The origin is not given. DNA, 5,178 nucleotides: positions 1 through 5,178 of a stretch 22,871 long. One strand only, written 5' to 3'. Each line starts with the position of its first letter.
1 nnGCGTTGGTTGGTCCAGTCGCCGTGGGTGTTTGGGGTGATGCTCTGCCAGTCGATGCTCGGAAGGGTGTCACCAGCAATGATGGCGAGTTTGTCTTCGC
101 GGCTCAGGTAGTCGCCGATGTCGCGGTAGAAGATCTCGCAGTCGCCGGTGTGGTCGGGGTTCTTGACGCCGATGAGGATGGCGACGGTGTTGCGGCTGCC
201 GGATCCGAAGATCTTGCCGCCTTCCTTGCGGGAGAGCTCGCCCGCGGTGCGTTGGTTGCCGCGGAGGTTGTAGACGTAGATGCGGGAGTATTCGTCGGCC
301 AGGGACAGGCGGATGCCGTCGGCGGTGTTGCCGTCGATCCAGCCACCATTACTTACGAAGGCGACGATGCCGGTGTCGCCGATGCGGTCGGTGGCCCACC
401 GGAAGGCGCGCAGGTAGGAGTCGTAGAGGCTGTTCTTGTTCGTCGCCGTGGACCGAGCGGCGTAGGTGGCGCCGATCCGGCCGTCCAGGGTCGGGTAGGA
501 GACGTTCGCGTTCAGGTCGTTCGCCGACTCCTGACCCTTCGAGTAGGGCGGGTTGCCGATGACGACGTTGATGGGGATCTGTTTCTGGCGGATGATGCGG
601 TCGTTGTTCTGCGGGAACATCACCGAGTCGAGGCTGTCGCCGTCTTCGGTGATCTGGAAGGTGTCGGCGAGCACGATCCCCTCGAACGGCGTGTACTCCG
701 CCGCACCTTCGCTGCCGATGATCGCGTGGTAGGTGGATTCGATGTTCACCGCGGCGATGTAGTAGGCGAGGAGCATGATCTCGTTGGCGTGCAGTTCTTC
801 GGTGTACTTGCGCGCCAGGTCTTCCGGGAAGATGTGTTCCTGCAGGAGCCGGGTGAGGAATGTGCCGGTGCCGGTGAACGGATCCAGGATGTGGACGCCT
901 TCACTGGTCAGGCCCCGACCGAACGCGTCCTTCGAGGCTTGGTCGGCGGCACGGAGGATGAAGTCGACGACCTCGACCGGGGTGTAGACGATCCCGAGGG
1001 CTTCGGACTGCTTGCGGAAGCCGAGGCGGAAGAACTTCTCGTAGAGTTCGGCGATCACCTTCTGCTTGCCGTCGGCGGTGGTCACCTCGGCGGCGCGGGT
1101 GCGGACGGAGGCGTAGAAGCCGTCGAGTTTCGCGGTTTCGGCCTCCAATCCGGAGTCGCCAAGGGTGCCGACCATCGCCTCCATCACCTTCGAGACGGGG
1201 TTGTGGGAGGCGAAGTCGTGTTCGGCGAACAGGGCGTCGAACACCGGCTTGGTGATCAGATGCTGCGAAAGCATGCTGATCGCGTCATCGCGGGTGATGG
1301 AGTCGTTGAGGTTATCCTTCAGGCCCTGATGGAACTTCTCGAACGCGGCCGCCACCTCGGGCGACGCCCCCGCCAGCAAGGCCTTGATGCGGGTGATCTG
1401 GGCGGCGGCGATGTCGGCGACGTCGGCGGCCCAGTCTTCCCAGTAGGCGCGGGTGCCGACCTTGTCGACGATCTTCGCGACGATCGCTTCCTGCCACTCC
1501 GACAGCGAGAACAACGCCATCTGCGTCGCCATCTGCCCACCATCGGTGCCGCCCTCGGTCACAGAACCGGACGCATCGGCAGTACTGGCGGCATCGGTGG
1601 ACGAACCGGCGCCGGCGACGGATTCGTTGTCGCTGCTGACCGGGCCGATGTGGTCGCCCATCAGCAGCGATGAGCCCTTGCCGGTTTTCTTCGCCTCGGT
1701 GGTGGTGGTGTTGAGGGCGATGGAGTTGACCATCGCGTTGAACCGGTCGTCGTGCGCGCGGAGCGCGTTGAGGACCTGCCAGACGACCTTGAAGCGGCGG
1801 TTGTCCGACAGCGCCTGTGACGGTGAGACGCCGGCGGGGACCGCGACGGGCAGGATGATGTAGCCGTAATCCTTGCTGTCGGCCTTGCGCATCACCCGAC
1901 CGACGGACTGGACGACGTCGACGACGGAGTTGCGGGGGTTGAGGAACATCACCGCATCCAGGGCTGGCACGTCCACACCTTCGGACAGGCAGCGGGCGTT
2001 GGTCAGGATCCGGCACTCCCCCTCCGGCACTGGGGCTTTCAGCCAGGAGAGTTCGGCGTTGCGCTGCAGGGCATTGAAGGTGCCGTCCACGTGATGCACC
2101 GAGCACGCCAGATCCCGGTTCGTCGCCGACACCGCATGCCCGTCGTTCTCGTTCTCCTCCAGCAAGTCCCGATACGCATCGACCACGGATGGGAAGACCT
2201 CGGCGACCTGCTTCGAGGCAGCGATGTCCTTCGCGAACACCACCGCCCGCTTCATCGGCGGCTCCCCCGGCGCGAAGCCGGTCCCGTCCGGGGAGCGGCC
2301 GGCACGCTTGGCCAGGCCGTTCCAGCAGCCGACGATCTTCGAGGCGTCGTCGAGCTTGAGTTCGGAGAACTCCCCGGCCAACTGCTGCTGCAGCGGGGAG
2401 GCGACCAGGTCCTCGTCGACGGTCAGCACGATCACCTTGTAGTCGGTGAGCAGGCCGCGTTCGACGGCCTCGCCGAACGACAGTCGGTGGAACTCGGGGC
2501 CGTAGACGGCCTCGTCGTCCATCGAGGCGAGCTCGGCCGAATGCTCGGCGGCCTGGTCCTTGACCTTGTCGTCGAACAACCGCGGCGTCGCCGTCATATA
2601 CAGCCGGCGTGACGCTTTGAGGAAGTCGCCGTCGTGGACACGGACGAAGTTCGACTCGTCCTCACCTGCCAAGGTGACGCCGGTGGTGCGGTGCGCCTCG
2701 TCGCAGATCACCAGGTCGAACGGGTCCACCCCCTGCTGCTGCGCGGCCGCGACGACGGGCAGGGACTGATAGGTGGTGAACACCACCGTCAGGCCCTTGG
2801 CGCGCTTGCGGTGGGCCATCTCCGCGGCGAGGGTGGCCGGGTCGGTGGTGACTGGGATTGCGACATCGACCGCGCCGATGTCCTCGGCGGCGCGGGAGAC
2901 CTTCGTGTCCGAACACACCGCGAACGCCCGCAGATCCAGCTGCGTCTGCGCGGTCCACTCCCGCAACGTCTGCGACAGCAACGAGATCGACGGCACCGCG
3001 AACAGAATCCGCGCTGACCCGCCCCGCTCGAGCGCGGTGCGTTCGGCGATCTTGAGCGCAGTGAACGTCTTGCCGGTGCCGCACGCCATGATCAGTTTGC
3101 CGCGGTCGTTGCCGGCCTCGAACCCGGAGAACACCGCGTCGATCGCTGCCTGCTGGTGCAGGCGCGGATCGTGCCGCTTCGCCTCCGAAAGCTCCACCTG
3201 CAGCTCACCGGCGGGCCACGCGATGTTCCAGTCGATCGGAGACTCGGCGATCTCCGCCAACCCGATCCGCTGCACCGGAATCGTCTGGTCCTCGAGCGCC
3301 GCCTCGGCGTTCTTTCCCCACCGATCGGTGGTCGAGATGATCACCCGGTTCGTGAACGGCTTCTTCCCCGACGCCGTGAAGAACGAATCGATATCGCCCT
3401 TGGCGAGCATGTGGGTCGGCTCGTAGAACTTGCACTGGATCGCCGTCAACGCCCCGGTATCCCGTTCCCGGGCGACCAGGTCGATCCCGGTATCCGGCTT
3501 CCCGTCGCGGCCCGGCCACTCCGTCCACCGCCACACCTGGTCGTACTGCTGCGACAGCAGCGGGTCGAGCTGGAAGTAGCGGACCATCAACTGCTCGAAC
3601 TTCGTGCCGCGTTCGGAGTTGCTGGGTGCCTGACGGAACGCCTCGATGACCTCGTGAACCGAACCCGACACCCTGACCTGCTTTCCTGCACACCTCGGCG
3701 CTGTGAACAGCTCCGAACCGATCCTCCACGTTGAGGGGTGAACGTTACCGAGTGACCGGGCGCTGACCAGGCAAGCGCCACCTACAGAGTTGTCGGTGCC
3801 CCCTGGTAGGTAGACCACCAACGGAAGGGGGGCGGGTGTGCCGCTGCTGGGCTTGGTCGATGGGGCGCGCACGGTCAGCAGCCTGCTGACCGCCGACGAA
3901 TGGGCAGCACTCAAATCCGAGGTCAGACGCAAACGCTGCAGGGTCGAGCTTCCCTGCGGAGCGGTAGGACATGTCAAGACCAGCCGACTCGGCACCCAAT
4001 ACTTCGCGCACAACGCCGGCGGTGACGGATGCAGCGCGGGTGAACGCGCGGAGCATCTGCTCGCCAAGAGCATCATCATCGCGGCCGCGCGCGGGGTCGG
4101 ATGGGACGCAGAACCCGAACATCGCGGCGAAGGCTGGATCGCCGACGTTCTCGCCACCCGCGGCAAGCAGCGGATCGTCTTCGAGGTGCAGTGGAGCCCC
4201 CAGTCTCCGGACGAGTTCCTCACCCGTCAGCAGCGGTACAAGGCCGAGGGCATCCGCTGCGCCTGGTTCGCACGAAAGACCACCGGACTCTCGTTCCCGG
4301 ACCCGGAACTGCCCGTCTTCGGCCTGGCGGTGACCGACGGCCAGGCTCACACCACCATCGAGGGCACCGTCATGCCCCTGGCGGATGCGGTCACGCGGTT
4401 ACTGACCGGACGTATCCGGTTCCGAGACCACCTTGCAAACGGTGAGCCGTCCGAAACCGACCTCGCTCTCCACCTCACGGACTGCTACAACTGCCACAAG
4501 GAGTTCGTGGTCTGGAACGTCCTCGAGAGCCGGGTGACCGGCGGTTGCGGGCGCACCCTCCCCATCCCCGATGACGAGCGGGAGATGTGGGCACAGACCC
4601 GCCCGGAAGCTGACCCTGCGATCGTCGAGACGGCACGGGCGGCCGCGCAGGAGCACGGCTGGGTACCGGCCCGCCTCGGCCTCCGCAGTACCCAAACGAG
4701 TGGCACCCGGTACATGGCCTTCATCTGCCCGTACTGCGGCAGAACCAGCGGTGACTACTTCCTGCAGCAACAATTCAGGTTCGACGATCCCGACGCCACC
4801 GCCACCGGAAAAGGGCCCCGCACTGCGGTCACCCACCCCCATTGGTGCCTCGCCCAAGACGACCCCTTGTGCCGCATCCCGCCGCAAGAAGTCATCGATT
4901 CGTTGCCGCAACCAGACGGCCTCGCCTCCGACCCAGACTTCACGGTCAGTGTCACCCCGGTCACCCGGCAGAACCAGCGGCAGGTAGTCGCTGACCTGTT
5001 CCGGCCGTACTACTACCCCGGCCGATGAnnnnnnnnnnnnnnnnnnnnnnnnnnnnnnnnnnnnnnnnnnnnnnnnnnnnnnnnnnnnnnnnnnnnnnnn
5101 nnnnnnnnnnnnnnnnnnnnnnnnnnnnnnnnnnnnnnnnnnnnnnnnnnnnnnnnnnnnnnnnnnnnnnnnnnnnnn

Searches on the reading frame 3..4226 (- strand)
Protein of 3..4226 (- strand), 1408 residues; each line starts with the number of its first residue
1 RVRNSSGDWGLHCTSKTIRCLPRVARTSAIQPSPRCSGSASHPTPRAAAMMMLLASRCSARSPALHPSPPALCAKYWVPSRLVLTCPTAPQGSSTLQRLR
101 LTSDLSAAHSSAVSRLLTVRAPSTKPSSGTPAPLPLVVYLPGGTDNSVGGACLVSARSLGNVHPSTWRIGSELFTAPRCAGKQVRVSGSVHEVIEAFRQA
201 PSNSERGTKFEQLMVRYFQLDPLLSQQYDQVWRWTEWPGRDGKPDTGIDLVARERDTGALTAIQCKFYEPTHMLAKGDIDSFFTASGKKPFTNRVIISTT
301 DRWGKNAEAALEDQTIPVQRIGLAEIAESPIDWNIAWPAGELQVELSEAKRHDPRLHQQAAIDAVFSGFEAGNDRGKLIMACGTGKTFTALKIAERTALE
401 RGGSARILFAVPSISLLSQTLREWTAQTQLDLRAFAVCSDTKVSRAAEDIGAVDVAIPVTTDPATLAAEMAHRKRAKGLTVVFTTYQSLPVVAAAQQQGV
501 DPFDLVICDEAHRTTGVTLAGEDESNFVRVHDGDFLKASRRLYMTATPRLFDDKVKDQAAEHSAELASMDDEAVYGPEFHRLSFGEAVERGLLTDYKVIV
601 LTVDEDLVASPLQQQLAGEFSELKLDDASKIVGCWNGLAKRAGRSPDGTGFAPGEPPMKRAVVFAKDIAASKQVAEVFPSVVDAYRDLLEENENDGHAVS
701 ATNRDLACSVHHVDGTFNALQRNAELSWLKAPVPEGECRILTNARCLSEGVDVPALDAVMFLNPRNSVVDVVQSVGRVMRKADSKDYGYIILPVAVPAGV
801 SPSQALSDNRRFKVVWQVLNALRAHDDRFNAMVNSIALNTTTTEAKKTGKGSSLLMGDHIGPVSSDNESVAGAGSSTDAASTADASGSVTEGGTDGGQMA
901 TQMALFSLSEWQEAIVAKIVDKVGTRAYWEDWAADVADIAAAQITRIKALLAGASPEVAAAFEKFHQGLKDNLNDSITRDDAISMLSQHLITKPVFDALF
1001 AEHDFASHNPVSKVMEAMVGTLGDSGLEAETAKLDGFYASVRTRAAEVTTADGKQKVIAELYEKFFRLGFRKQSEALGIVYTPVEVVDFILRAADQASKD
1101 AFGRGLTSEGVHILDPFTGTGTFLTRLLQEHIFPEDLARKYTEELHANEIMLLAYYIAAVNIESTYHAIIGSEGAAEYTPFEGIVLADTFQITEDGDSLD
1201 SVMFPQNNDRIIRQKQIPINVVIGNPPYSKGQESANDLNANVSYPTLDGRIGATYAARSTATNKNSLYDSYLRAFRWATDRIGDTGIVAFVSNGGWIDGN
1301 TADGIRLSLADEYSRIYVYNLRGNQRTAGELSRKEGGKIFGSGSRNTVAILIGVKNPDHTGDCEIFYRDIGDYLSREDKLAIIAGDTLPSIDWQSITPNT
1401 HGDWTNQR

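Call 12: search_protein_families(library=pfam, proteins=[window:3-4226:-], max_evalue=0.01)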
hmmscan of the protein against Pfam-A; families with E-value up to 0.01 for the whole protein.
window:3-4226:- (1408 aa): 7 families
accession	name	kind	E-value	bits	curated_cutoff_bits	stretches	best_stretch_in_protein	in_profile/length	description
PF22240.1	ISP_coupler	-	5.5e-50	169.4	27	1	928-1052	1-125/126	Type ISP restriction-modification enzyme, coupler domain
PF13156.12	Mrr_cat_2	-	6.7e-49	165.4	22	1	220-338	2-122/127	Restriction endonuclease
PF04851.21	ResIII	-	6e-25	88.5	22.5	1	353-549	3-163/164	Type III restriction enzyme, res subunit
PF00270.35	DEAD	-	1.4e-08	35.1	26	1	357-548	3-160/167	DEAD/DEAH box helicase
PF00271.37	Helicase_C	-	2.2e-08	34.8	23.5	1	707-781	39-109/110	Helicase conserved C-terminal domain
PF02384.22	N6_Mtase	-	1.1e-05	25.4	20.4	1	1056-1241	4-147/311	N-6 DNA Methylase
PF07669.17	Eco57I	-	0.0012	19.4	25.3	1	1204-1320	65-164/171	Eco57I restriction-modification methylase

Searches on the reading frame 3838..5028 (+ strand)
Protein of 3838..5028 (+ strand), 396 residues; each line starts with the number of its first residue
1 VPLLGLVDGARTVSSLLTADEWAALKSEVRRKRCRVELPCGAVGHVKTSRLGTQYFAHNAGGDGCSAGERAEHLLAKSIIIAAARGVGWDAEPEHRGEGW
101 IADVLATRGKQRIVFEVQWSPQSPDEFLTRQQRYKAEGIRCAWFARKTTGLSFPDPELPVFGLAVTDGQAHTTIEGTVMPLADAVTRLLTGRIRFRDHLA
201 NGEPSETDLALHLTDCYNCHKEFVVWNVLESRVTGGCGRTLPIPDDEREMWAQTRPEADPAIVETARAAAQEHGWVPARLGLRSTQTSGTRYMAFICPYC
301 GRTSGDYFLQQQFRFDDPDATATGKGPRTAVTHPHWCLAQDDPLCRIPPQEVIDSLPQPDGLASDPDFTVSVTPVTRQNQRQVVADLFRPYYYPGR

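Call 12: search_protein_families(library=pfam, proteins=[window:3838-5028:+], max_evalue=0.01)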
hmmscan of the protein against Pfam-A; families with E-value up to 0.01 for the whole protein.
window:3838-5028:+ (396 aa): 1 family
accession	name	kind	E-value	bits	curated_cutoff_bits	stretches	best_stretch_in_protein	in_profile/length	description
PF06054.18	CoiA_nuc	-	1.5e-05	25.6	20.3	1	101-145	35-79/158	Competence protein CoiA, nuclease-like domain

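Call 98: search_protein_families(library=padloc, proteins=[window:3838-5028:+], max_evalue=0.001)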
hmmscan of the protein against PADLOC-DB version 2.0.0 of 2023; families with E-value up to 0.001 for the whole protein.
window:3838-5028:+ (396 aa): 0 families
